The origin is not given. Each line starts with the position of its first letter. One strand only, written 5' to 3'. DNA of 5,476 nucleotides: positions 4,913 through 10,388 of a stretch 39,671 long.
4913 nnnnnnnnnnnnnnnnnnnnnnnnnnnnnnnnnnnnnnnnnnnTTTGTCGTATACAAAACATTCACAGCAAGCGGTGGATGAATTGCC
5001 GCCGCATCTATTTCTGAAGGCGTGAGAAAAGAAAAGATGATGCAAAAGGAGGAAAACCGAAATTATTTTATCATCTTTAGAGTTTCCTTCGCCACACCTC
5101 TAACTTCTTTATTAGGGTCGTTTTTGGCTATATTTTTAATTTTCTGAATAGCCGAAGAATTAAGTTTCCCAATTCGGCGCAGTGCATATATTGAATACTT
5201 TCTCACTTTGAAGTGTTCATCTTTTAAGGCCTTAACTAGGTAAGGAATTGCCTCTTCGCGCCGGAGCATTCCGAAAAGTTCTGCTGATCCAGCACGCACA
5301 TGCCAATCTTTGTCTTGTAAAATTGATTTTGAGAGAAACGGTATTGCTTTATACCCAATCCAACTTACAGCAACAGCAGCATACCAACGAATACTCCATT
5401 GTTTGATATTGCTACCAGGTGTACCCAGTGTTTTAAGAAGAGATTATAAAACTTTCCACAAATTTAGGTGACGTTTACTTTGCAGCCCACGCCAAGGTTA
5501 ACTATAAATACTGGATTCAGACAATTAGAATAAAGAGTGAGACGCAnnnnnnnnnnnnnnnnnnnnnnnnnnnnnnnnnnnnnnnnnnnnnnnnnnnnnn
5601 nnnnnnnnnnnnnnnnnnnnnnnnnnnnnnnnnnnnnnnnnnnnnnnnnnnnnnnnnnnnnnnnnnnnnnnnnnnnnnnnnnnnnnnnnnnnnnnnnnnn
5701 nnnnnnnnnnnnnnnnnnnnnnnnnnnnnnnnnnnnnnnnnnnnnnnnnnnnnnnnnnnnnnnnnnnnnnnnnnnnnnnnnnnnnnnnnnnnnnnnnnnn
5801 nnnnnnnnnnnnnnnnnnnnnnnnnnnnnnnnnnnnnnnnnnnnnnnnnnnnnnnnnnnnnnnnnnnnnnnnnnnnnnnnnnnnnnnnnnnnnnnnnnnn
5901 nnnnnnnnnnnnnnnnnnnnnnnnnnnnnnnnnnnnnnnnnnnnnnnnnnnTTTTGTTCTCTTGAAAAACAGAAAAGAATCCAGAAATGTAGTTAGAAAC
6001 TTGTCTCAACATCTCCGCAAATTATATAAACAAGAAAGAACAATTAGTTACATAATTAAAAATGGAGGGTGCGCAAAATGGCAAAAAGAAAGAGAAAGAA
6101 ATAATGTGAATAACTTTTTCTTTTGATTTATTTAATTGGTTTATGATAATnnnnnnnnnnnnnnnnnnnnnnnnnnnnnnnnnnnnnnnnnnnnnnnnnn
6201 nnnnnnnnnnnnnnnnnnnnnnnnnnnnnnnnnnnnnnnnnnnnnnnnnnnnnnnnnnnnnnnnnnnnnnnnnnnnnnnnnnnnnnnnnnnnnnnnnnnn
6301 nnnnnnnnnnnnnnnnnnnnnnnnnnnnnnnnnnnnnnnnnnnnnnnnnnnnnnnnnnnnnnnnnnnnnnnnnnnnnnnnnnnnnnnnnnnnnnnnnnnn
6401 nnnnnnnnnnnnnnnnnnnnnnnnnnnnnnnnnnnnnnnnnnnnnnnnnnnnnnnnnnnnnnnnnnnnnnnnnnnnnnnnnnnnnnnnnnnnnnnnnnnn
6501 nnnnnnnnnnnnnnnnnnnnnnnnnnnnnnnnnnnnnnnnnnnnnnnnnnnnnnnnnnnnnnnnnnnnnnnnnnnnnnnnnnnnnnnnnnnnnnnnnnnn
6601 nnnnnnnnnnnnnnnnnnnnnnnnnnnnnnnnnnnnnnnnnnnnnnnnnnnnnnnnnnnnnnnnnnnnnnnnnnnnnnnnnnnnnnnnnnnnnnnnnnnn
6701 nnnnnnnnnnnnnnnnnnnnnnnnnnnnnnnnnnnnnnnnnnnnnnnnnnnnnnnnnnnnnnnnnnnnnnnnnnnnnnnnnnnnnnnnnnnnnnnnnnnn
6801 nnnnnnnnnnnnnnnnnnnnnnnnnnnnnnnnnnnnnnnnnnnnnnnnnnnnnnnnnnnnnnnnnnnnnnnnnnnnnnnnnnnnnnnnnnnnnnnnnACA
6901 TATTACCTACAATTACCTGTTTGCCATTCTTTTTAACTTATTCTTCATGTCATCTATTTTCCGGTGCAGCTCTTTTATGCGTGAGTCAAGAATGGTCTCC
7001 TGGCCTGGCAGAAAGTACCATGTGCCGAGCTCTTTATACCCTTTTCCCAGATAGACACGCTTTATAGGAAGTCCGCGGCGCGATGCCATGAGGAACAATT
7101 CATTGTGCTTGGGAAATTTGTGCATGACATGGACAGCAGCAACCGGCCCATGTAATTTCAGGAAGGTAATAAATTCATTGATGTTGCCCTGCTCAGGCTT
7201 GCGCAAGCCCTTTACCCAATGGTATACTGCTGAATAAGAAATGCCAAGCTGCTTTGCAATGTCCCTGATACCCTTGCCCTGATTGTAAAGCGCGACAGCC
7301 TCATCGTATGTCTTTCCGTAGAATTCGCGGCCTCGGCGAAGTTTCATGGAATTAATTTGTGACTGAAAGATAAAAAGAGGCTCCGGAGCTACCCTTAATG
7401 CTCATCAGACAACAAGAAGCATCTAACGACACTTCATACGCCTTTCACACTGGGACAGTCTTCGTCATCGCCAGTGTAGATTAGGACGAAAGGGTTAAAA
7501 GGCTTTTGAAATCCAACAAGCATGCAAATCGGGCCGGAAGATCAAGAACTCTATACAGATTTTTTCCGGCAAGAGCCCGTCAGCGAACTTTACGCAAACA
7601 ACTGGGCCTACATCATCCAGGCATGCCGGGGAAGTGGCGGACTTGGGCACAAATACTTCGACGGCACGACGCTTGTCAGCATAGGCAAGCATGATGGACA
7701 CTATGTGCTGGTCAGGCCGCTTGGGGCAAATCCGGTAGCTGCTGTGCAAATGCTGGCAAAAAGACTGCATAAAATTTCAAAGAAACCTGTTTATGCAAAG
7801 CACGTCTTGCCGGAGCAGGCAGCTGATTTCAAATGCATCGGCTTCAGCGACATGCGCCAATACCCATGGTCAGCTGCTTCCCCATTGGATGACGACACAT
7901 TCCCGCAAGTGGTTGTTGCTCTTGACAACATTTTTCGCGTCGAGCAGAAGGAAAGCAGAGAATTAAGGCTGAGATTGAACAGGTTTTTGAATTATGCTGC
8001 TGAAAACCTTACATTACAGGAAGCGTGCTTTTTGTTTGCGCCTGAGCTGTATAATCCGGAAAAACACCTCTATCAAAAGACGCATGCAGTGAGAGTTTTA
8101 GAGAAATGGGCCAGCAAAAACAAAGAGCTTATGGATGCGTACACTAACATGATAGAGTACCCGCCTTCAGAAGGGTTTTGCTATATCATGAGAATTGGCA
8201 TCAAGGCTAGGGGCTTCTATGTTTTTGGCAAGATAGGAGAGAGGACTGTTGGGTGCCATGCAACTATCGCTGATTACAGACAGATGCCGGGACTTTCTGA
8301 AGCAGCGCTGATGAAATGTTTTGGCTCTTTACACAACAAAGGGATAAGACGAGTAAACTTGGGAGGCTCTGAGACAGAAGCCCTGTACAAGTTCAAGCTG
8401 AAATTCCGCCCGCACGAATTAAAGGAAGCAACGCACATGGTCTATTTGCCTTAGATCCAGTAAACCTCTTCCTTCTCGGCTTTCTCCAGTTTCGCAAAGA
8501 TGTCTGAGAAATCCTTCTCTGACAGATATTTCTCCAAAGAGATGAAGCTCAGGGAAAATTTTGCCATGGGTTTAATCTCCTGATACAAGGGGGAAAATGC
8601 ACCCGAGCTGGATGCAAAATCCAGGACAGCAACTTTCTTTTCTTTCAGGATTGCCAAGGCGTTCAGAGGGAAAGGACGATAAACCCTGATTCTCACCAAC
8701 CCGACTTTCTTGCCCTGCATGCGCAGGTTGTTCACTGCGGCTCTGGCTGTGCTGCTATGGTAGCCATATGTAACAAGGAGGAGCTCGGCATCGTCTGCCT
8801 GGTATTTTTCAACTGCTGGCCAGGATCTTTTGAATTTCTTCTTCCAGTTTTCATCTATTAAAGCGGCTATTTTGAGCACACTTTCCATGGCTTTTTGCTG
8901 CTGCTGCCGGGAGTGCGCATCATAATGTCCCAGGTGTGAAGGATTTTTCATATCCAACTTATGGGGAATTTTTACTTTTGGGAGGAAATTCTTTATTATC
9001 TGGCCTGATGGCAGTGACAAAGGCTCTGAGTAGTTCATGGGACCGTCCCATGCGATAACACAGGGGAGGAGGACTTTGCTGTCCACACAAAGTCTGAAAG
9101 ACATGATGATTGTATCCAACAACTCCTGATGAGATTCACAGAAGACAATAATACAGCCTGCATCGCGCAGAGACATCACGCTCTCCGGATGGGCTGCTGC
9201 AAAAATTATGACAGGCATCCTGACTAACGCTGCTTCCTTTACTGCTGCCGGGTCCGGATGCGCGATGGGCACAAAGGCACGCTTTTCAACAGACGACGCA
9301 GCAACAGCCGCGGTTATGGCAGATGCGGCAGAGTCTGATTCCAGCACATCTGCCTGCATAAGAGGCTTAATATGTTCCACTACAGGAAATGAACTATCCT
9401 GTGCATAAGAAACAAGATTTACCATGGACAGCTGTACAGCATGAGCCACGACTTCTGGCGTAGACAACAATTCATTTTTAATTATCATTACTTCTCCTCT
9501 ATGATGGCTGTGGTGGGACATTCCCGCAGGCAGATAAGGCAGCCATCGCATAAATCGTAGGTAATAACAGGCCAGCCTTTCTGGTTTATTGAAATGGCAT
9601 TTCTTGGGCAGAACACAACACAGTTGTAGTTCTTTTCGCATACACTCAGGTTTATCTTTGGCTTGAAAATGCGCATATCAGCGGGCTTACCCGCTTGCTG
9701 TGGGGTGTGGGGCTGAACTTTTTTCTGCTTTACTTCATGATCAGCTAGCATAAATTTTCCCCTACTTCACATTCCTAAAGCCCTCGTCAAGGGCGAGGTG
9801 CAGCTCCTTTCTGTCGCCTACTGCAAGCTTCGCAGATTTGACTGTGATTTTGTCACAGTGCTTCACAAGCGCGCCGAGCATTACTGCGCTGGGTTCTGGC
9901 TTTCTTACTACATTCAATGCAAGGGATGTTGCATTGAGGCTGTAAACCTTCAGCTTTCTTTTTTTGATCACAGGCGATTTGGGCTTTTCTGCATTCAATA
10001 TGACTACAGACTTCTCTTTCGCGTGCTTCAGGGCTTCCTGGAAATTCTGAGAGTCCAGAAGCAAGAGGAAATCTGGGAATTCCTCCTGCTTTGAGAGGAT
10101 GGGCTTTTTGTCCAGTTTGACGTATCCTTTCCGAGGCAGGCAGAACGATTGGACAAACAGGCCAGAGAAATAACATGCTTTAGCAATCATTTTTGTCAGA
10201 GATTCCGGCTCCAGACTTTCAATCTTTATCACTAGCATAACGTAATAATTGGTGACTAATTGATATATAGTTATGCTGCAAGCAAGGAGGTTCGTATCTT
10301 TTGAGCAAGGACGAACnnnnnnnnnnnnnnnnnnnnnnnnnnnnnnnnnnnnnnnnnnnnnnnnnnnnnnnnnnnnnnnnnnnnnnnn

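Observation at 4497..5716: Two pilin genes share a 227-bp near-identical promoter plus signal-peptide module fused to diverged 3' halves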

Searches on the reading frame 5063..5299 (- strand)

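Call 8: search_protein_families(library=pfam, proteins=[window:5063-5299:-], max_evalue=0.01)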
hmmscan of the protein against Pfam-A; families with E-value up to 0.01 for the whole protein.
window:5063-5299:- (78 aa): 7 families
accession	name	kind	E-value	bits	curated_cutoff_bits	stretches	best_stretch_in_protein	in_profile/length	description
PF13646.12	HEAT_2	-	1.6e-11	44.7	27.7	1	2-75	17-88/88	HEAT repeats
PF02985.28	HEAT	-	6.5e-07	29.5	23.5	1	18-45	2-29/31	HEAT repeat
PF03130.22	HEAT_PBS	-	8.1e-05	23.2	20.9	0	2-27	2-27/27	PBS lyase HEAT-like repeat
PF25786.1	HEAT_GCN1_C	-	8.9e-05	23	27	1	15-56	66-107/151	GCN1-like, C-terminal HEAT repeats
PF13513.12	HEAT_EZ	-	0.00015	22.7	27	1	15-43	27-55/55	HEAT-like repeat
PF14668.11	RICTOR_V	-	0.0015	19.1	27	0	48-77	26-55/71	Rapamycin-insensitive companion of mTOR, domain 5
PF12717.13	Cnd1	-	0.0073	16.8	26.4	0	15-76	20-84/162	non-SMC mitotic condensation complex subunit 1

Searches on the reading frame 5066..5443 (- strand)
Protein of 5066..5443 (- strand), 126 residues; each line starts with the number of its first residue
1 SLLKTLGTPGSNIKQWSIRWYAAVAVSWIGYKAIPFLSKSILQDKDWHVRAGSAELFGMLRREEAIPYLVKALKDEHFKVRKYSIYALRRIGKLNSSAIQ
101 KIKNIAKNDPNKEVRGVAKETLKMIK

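Call 45: search_protein_families(library=pfam, proteins=[window:5066-5443:-], max_evalue=0.001)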
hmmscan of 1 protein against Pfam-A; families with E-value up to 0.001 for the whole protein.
seq(126 aa): 6 families
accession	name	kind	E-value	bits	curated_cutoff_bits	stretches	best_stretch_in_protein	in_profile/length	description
PF13646.12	HEAT_2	-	4.7e-19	68.9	27.7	1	35-123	2-88/88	HEAT repeats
PF02985.28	HEAT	-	4.9e-12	45.4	23.5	0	66-93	2-29/31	HEAT repeat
PF03130.22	HEAT_PBS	-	2.2e-07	31.1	20.9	0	49-75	1-27/27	PBS lyase HEAT-like repeat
PF13513.12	HEAT_EZ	-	1.2e-06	29.3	27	0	63-91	27-55/55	HEAT-like repeat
PF12717.13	Cnd1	-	7.6e-05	23.3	26.4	0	63-123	20-83/162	non-SMC mitotic condensation complex subunit 1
PF25786.1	HEAT_GCN1_C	-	8.2e-05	23.1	27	1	63-104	66-107/151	GCN1-like, C-terminal HEAT repeats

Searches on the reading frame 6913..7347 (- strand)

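Call 8: search_protein_families(library=pfam, proteins=[window:6913-7347:-], max_evalue=0.01)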
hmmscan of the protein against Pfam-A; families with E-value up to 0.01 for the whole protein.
window:6913-7347:- (144 aa): 17 families
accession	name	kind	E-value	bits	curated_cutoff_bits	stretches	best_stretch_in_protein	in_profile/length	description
PF13384.12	HTH_23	-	6.7e-08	32.6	24.6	1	17-47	10-40/50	Homeodomain-like domain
PF13518.12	HTH_28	-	9e-08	32.5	25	1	16-49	4-37/52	Helix-turn-helix domain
PF02796.21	HTH_7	-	3.7e-07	30.6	23.8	1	11-42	7-39/45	Helix-turn-helix domain of resolvase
PF13551.12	HTH_29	-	1.3e-06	28.8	28.1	1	16-46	3-34/64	Winged helix-turn helix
PF01527.26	HTH_Tnp_1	-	1.8e-05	25.3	24.1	1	16-50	14-49/75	Transposase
PF06056.18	Terminase_5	-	0.00016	22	20.3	1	16-56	5-45/58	Putative ATPase subunit of terminase (gpP-like)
PF08281.18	Sigma70_r4_2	-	0.00016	21.7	25.7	1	16-45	17-47/54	Sigma-70, region 4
PF13936.12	HTH_38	-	0.00053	20.1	27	1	19-43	15-39/44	Helix-turn-helix domain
PF01381.28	HTH_3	-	0.0013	19.2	23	1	28-60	13-45/55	Helix-turn-helix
PF10975.14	DUF2802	-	0.0024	18.4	33.5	0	12-37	31-56/68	Protein of unknown function (DUF2802)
PF14493.12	HTH_40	-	0.0026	18.4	27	1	13-60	1-49/89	Helix-turn-helix domain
PF19575.5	HTH_58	-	0.0036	17.6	23.8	1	18-43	20-45/62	Helix-turn-helix domain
PF18024.7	HTH_50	-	0.0053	16.9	27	0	19-42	18-41/50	Helix-turn-helix domain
PF14549.12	P22_Cro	-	0.0056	16.9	30.2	1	27-46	12-31/60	DNA-binding transcriptional regulator Cro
PF10668.15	Phage_terminase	-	0.0056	16.8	22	0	15-44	10-42/67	Phage terminase small subunit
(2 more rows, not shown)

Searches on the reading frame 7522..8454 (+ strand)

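Call 8: search_protein_families(library=pfam, proteins=[window:7522-8454:+], max_evalue=0.01)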
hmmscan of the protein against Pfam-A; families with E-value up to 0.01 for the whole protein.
window:7522-8454:+ (310 aa): 1 family
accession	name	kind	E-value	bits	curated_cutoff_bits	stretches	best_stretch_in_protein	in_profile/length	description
PF09924.15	LPG_synthase_C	-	1.3e-06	28.2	27.5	1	186-300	146-292/298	Phosphatidylglycerol lysyltransferase, C-terminal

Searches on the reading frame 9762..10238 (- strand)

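Call 29: search_protein_families(library=pfam, proteins=[window:9762-10238:-], max_evalue=0.0001)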
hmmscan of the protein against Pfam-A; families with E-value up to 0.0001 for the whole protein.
window:9762-10238:- (158 aa): 1 family
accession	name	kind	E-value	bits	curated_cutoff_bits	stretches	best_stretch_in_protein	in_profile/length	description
PF01558.24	POR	-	4.5e-11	43.6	27.4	1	39-141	41-151/173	Pyruvate ferredoxin/flavodoxin oxidoreductase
